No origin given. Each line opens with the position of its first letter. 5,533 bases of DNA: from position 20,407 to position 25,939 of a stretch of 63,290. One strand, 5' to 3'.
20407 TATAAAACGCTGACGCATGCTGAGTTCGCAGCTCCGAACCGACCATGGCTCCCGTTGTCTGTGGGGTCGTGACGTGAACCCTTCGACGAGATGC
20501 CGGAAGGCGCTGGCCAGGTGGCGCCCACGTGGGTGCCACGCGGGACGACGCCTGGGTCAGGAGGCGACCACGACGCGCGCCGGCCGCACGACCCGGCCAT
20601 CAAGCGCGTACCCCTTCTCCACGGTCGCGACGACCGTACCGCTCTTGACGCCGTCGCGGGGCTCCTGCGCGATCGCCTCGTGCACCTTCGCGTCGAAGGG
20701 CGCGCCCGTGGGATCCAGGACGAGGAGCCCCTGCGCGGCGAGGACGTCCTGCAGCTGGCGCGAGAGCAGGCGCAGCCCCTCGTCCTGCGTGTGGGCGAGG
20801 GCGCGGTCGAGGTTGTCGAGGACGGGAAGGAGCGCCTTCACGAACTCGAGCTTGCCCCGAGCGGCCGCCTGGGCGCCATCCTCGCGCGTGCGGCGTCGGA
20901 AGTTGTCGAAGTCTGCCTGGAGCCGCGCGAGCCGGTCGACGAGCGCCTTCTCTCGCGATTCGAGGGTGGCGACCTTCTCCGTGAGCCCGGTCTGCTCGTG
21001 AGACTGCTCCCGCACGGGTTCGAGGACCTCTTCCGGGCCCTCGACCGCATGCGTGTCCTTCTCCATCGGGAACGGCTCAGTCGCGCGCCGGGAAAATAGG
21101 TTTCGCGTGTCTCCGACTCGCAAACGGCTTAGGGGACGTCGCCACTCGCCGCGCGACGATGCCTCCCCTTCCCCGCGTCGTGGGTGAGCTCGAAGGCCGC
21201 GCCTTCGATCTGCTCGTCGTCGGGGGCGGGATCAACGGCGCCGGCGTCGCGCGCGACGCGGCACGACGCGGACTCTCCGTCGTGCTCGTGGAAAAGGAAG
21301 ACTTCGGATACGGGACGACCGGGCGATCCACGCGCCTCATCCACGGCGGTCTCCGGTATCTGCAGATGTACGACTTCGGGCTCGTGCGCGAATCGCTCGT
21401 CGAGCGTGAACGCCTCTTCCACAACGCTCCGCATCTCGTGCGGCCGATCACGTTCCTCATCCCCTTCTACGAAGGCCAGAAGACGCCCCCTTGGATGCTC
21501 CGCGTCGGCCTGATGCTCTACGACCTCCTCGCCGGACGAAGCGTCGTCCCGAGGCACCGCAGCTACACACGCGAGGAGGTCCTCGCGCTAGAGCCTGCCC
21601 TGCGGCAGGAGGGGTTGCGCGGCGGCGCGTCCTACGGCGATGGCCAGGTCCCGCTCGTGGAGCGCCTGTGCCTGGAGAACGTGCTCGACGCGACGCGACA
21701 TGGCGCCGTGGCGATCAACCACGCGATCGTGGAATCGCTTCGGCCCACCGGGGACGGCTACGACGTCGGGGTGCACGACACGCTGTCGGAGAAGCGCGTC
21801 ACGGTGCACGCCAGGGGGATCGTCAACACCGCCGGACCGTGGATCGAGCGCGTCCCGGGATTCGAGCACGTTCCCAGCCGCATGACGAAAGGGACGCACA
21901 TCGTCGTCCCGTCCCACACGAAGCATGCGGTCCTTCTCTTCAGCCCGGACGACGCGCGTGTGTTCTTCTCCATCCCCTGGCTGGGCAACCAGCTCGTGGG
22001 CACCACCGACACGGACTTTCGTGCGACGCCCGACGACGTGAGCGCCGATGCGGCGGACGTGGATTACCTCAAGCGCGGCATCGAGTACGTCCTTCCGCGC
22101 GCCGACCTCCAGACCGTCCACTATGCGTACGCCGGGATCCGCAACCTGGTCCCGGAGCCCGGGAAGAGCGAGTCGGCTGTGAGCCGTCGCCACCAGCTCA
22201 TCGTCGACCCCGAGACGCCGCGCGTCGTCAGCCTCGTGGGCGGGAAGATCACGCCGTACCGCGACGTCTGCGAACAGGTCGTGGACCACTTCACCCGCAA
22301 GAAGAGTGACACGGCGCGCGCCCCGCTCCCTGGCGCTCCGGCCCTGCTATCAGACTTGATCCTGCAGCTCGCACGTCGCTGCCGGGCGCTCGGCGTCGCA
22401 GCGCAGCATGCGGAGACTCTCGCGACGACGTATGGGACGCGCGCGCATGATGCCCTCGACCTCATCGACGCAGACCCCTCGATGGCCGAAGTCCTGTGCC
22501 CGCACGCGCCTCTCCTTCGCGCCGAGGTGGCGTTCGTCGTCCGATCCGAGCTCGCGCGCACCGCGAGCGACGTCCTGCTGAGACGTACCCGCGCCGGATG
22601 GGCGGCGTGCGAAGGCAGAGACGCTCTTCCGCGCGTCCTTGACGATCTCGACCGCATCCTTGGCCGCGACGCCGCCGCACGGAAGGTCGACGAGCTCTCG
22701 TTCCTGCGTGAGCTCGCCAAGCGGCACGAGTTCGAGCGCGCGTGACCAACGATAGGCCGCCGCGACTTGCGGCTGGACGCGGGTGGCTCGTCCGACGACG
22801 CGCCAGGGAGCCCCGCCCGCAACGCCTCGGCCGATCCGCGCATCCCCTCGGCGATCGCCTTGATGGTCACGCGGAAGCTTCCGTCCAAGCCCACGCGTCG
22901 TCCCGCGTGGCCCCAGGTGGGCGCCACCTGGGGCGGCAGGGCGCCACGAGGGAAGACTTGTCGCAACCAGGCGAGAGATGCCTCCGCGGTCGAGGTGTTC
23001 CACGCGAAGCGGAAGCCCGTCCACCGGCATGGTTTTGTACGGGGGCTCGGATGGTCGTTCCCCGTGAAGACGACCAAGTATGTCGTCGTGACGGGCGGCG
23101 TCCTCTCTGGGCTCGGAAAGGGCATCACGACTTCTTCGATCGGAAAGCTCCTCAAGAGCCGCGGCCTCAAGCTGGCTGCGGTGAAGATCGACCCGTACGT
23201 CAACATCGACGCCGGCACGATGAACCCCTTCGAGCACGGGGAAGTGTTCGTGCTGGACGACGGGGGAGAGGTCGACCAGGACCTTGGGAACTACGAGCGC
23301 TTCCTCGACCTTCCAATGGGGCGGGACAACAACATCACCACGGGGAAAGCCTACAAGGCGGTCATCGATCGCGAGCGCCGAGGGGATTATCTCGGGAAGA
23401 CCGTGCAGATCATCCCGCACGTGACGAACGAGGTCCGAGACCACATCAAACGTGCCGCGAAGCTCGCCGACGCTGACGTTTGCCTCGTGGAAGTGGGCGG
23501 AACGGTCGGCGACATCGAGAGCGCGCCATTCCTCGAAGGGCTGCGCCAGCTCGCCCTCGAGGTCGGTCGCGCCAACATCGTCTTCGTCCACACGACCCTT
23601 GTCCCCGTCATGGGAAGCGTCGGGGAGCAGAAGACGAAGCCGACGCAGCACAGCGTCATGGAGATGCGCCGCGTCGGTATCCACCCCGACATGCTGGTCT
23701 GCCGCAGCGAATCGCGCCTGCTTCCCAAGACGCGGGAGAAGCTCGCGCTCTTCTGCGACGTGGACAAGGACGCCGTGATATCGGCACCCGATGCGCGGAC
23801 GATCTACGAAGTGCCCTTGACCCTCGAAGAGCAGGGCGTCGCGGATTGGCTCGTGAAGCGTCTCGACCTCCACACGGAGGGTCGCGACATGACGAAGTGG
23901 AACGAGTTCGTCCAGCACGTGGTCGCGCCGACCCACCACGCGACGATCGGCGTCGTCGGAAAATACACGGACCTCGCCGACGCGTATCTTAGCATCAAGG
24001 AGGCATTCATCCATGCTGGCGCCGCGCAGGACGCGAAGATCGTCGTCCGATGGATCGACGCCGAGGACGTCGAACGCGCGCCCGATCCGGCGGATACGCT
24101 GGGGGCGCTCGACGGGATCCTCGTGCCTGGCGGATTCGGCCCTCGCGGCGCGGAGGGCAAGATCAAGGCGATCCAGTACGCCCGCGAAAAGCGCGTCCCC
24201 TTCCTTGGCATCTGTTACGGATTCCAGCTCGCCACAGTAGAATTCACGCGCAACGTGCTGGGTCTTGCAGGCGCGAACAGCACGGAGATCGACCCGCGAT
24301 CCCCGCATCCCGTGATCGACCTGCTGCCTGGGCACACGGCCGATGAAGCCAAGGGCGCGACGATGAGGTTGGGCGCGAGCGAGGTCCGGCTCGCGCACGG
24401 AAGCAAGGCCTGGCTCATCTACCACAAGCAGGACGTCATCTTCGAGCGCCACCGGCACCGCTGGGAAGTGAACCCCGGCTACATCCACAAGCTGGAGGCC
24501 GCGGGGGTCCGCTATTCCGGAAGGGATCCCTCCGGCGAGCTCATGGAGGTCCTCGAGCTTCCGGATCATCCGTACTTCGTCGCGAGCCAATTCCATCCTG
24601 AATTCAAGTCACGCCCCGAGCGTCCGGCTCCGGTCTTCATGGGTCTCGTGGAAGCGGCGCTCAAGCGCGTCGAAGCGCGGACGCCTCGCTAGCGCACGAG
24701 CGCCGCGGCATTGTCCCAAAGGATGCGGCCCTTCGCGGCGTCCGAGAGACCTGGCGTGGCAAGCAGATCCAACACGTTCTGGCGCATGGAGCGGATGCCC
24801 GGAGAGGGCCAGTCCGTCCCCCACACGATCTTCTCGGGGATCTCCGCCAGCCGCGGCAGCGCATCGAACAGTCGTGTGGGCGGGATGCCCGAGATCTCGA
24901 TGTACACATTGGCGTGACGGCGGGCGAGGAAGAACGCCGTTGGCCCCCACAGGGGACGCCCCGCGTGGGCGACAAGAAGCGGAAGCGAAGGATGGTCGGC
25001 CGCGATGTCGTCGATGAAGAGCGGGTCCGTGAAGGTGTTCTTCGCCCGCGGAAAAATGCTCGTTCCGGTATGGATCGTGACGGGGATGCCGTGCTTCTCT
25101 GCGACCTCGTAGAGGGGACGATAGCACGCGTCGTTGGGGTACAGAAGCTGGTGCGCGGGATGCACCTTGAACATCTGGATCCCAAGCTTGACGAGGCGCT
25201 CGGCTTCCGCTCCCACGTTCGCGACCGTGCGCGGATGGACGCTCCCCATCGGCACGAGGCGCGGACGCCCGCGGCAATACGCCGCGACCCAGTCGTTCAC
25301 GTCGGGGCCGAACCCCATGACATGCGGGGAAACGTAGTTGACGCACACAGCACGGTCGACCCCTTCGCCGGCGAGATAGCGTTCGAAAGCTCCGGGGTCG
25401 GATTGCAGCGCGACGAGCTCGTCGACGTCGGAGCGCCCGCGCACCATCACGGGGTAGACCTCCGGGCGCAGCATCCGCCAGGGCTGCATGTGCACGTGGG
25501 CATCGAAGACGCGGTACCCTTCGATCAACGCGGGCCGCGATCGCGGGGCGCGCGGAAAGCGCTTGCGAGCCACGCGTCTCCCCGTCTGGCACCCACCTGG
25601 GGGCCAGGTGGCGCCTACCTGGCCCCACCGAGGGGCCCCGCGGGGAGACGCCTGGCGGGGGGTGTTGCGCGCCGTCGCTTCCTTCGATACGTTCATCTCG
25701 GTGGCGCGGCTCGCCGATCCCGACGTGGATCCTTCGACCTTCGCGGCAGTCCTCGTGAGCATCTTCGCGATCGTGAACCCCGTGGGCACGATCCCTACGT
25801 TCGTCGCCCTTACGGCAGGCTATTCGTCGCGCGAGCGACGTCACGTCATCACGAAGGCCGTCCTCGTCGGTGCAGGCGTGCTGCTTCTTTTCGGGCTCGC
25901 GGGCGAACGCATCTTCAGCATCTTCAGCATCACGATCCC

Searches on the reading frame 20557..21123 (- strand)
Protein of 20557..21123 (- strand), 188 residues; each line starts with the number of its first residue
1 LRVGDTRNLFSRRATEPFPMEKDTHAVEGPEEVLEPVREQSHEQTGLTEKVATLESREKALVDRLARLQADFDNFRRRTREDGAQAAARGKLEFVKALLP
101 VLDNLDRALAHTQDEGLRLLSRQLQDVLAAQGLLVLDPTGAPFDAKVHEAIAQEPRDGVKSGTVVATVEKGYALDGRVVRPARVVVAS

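Call 59: search_protein_families(library=pfam, proteins=[window:20557-21123:-], max_evalue=0.001)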
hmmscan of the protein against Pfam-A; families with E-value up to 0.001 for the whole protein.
window:20557-21123:- (188 aa): 1 family
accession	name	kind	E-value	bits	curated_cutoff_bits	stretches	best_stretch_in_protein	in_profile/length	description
PF01025.24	GrpE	-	1.4e-37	129.4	25.8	1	39-187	8-164/165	GrpE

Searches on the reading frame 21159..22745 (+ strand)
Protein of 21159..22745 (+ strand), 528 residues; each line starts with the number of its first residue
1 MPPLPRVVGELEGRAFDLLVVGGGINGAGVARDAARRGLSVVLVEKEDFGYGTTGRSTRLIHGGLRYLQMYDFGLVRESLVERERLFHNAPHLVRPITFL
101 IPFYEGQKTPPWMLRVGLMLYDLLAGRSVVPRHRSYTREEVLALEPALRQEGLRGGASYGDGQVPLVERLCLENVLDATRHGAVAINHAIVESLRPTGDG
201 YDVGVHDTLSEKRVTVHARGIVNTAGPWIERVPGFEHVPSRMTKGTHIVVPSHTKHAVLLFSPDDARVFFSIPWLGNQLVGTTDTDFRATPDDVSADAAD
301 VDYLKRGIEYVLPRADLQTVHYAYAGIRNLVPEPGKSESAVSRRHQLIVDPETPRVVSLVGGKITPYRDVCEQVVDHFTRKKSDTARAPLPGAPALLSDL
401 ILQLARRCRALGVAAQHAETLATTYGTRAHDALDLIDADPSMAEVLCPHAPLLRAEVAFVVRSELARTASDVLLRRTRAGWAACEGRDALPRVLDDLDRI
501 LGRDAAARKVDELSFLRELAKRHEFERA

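Call 59: search_protein_families(library=pfam, proteins=[window:21159-22745:+], max_evalue=0.001)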
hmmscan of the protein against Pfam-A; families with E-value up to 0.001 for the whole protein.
window:21159-22745:+ (528 aa): 4 families
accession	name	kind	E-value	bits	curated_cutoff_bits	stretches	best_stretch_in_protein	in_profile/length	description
PF01266.30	DAO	-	2.3e-51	175.8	27.9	1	17-332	1-314/353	FAD dependent oxidoreductase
PF16901.10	DAO_C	-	4.9e-22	78.6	31.4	1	384-507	2-125/126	C-terminal domain of alpha-glycerophosphate oxidase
PF12831.13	FAD_oxidored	-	6.5e-06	26.1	27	1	17-49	1-33/416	FAD dependent oxidoreductase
PF13450.12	NAD_binding_8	-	0.00018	22.2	21.9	1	20-49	1-30/68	NAD(P)-binding Rossmann-like domain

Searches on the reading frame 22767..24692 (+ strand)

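Call 59: search_protein_families(library=pfam, proteins=[window:22767-24692:+], max_evalue=0.001)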
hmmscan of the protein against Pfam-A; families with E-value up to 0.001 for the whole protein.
window:22767-24692:+ (641 aa): 3 families
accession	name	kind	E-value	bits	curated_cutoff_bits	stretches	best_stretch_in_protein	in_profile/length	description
PF06418.20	CTP_synth_N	-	2.5e-122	407.8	26.1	1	104-368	1-265/265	CTP synthase N-terminus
PF00117.34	GATase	-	8.2e-37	127.1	22.8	1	403-629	2-189/190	Glutamine amidotransferase class-I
PF07722.19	Peptidase_C26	-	7.5e-05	23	20.5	0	466-612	95-219/219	Peptidase C26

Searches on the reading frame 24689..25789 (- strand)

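Call 59: search_protein_families(library=pfam, proteins=[window:24689-25789:-], max_evalue=0.001)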
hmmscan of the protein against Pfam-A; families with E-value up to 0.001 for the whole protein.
window:24689-25789:- (366 aa): 1 family
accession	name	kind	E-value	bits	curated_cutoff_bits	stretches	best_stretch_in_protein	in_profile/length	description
PF04909.20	Amidohydro_2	-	1.8e-36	126.8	26.4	1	96-366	2-288/289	Amidohydrolase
